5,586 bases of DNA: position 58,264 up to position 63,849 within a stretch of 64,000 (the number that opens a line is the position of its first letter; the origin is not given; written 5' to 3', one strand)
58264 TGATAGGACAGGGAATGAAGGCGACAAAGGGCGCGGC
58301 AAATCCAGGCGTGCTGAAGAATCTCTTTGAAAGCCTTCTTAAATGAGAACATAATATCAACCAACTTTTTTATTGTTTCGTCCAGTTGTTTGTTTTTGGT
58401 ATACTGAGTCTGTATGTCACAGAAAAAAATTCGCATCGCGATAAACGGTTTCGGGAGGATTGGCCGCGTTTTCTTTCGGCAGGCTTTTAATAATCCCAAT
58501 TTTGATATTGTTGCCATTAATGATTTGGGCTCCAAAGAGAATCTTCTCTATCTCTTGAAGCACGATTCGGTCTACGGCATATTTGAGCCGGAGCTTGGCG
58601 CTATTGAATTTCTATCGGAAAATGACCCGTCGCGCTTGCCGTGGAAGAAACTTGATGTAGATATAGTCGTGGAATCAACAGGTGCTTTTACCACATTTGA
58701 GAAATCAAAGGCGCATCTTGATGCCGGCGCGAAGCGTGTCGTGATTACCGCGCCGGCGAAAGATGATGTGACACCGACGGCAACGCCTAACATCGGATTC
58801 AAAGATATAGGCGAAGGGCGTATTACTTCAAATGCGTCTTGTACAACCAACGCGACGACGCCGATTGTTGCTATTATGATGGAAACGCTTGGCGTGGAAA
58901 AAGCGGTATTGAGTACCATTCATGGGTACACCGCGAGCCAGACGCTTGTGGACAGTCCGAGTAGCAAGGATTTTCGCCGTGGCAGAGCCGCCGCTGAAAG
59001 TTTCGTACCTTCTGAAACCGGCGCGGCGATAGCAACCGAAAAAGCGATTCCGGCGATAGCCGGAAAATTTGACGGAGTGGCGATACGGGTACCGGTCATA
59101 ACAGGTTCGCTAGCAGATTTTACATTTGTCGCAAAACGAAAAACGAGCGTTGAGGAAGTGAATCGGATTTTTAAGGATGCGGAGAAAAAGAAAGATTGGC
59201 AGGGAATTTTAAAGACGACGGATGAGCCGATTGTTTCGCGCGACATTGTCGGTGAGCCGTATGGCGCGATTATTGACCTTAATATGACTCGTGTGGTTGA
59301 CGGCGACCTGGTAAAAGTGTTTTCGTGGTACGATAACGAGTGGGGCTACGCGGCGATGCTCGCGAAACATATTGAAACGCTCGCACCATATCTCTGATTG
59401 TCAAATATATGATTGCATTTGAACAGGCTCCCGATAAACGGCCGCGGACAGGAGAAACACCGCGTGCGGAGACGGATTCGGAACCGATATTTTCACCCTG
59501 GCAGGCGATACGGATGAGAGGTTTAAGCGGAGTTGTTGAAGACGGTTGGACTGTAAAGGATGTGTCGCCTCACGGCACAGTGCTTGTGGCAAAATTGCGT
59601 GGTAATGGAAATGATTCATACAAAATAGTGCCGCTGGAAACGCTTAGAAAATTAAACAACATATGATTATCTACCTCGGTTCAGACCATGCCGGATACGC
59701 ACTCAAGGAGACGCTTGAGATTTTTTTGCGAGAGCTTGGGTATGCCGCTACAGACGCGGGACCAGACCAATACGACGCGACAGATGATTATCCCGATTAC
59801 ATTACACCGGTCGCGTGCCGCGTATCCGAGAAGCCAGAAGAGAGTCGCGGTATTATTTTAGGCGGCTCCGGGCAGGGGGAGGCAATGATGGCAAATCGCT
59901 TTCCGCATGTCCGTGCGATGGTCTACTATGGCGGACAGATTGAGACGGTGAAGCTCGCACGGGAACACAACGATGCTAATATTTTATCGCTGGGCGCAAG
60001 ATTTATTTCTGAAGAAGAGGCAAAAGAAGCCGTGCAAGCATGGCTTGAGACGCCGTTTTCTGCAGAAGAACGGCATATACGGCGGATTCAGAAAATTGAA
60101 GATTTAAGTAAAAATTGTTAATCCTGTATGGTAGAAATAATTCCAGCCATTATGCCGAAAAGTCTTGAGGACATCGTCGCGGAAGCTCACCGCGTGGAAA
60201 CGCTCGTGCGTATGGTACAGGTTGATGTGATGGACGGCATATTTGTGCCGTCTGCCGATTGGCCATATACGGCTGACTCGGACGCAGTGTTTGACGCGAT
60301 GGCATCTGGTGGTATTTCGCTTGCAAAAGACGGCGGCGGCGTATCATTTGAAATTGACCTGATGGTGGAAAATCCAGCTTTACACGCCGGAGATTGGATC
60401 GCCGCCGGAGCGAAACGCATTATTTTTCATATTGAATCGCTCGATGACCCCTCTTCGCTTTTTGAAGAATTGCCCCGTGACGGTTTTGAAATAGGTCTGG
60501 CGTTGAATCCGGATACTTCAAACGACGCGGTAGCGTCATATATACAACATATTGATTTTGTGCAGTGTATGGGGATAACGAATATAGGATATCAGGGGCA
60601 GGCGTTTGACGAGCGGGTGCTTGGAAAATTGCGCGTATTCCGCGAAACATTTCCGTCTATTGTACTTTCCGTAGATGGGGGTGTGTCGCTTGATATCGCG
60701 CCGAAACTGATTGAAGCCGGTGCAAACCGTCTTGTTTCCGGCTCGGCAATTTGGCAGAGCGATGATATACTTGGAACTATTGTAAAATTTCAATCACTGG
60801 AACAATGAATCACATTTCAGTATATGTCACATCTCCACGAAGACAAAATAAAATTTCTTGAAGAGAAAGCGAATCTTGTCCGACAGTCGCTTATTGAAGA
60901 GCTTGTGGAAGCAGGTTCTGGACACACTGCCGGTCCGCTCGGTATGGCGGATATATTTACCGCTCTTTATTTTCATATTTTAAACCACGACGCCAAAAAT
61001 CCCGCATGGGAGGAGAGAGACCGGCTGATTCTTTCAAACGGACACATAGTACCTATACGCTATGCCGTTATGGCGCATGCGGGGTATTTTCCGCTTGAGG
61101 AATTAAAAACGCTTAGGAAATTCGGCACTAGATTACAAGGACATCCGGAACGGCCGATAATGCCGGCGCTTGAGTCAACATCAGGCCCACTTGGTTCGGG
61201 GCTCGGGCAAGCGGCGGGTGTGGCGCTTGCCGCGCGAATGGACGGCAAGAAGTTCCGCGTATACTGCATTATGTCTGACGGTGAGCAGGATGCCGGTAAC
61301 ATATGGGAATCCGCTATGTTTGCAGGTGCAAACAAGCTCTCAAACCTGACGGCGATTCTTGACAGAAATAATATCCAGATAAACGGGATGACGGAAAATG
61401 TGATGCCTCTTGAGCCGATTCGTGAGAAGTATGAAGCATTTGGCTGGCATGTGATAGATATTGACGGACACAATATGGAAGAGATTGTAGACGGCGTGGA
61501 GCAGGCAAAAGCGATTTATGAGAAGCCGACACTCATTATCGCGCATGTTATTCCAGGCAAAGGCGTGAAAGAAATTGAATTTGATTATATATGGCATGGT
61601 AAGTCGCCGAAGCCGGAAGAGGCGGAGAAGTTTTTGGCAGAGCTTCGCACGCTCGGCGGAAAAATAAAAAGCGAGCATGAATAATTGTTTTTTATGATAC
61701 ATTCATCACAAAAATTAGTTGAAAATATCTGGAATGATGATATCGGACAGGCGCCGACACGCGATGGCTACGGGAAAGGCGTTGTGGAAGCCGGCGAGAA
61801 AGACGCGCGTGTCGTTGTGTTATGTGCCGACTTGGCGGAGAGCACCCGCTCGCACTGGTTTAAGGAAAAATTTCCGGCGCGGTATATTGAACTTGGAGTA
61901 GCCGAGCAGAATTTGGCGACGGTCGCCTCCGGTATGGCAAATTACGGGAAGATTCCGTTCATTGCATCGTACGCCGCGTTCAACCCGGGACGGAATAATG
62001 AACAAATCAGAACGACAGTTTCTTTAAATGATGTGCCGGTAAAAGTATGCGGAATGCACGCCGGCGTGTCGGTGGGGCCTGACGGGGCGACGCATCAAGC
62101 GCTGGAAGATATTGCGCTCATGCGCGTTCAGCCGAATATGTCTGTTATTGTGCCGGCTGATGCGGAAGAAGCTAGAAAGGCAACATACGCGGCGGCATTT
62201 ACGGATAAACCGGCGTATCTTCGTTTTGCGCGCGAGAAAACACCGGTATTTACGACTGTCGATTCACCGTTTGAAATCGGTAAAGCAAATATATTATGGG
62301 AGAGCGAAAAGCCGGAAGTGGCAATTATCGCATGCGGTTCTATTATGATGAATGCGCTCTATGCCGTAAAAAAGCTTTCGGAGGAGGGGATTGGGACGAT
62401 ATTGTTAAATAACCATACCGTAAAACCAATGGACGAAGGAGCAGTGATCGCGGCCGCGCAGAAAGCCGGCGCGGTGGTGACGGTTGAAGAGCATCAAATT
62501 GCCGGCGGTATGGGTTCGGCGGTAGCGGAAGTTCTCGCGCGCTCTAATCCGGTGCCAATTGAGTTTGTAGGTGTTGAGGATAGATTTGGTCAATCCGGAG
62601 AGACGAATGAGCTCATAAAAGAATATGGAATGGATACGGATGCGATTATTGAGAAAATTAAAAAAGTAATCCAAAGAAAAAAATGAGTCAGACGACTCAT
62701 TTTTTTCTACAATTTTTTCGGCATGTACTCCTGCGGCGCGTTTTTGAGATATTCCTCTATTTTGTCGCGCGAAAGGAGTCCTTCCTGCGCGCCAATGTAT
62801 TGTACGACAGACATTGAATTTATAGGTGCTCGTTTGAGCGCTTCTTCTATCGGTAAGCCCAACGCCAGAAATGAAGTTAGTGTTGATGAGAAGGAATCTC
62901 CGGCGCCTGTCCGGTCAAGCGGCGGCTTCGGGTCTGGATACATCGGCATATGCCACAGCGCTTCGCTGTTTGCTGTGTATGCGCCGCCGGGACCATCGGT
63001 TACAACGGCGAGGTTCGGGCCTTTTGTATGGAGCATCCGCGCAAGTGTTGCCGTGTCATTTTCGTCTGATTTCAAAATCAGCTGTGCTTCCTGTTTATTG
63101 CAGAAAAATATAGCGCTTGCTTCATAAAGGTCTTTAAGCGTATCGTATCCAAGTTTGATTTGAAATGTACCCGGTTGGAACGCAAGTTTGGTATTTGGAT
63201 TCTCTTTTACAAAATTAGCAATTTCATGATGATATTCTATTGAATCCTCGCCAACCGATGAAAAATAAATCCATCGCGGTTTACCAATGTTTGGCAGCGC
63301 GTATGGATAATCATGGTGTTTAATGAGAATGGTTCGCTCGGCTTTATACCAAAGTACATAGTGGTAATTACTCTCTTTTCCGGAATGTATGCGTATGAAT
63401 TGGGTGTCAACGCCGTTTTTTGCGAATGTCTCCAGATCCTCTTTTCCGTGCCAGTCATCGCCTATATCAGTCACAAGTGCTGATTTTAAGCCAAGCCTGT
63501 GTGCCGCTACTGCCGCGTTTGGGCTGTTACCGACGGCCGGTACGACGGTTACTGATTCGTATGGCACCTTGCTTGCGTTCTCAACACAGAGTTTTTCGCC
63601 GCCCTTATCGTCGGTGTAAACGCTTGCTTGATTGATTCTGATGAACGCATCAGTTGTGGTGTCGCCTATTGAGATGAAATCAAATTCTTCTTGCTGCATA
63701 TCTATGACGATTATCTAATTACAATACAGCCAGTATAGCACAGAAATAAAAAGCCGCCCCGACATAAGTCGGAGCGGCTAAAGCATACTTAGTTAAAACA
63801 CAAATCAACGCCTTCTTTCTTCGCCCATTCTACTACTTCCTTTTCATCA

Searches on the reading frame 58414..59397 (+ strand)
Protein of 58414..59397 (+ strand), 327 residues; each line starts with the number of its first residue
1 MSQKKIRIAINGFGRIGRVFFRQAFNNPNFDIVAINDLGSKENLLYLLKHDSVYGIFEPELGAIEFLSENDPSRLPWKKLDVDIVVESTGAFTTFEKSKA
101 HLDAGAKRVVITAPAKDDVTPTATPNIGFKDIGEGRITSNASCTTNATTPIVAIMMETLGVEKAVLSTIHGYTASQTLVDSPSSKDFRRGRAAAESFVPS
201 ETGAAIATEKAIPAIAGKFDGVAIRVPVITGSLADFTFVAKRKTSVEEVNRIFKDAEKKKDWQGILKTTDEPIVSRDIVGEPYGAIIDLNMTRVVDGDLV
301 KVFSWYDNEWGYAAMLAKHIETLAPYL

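Call 35: search_protein_families(library=pfam, proteins=[window:58414-59397:+], max_evalue=0.001)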
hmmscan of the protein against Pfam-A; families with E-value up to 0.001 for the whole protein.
window:58414-59397:+ (327 aa): 2 families
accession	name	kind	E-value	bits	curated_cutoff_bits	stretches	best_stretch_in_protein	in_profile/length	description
PF02800.25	Gp_dh_C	-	4e-50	169.9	24.4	1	149-306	2-158/158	Glyceraldehyde 3-phosphate dehydrogenase, C-terminal domain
PF00044.30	Gp_dh_N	-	6.7e-29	100.6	31.7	1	6-94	1-100/101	Glyceraldehyde 3-phosphate dehydrogenase, NAD binding domain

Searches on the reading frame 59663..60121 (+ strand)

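Call 35: search_protein_families(library=pfam, proteins=[window:59663-60121:+], max_evalue=0.001)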
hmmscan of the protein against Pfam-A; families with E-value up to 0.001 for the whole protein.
window:59663-60121:+ (152 aa): 1 family
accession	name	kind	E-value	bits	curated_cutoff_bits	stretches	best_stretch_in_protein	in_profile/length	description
PF02502.23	LacAB_rpiB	-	2.1e-42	144.8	24.7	1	3-145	1-138/138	Ribose/Galactose Isomerase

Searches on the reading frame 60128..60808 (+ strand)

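Call 35: search_protein_families(library=pfam, proteins=[window:60128-60808:+], max_evalue=0.001)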
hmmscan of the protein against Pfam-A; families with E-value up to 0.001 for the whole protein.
window:60128-60808:+ (226 aa): 1 family
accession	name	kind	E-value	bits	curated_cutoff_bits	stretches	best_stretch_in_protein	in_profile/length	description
PF00834.25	Ribul_P_3_epim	-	3.8e-31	108.5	21.1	1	4-209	2-198/198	Ribulose-phosphate 3 epimerase family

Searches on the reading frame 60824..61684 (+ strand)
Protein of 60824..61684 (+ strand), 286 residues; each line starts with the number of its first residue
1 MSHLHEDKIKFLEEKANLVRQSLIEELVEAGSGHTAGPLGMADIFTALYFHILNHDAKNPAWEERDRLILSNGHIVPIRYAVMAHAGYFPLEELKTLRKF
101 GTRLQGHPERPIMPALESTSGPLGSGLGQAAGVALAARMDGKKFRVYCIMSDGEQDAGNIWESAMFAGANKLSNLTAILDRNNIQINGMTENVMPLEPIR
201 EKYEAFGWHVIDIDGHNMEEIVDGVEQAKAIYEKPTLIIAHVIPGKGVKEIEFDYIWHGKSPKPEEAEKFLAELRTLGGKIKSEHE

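Call 35: search_protein_families(library=pfam, proteins=[window:60824-61684:+], max_evalue=0.001)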
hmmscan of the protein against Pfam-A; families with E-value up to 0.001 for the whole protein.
window:60824-61684:+ (286 aa): 4 families
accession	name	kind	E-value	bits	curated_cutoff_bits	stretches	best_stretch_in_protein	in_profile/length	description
PF00456.26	Transketolase_N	-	7.8e-55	186.6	22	1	16-266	6-267/334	Transketolase, thiamine diphosphate binding domain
PF13292.11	DXP_synthase_N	-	2.8e-11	43.7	21.2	1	8-187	14-176/274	1-deoxy-D-xylulose-5-phosphate synthase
PF00676.26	E1_dh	-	1.9e-05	24.2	22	1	118-230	98-209/300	Dehydrogenase E1 component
PF09364.15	XFP_N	-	0.00011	21.5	23.7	1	124-221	139-240/364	XFP N-terminal domain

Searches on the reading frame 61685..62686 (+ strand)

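Call 35: search_protein_families(library=pfam, proteins=[window:61685-62686:+], max_evalue=0.001)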
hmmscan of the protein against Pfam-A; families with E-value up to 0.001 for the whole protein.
window:61685-62686:+ (333 aa): 4 families
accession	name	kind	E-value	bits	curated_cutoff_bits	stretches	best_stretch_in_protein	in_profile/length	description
PF02779.29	Transket_pyr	-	1.1e-41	142.8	27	1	24-186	4-172/174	Transketolase, pyrimidine binding domain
PF02780.25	Transketolase_C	-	3.5e-25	88.7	25.9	1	199-321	1-124/124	Transketolase, C-terminal domain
PF17147.9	PFOR_II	-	1.1e-05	26.1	27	1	211-295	2-89/102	Pyruvate:ferredoxin oxidoreductase core domain II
PF22613.1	Transketolase_C_1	-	1.2e-05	25.9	27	1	206-317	7-113/113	Transketolase-like TK C-terminal domain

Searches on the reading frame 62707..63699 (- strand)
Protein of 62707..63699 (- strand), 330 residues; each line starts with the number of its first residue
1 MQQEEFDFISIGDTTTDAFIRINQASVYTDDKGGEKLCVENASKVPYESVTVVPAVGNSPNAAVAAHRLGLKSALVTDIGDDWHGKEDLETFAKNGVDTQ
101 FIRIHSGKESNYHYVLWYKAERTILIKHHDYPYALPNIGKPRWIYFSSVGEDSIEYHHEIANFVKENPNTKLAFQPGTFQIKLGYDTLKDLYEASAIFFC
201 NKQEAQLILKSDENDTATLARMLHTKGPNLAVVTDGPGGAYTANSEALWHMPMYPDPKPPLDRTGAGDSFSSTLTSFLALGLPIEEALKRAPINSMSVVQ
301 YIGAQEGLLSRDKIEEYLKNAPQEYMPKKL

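Call 35: search_protein_families(library=pfam, proteins=[window:62707-63699:-], max_evalue=0.001)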
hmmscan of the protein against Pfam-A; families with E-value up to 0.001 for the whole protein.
window:62707-63699:- (330 aa): 2 families
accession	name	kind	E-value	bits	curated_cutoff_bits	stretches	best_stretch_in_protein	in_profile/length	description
PF00294.29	PfkB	-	5.8e-32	111.7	25.8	1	57-307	37-298/302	pfkB family carbohydrate kinase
PF08543.17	Phos_pyr_kin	-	7.5e-05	22.7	27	1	188-291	112-224/246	Phosphomethylpyrimidine kinase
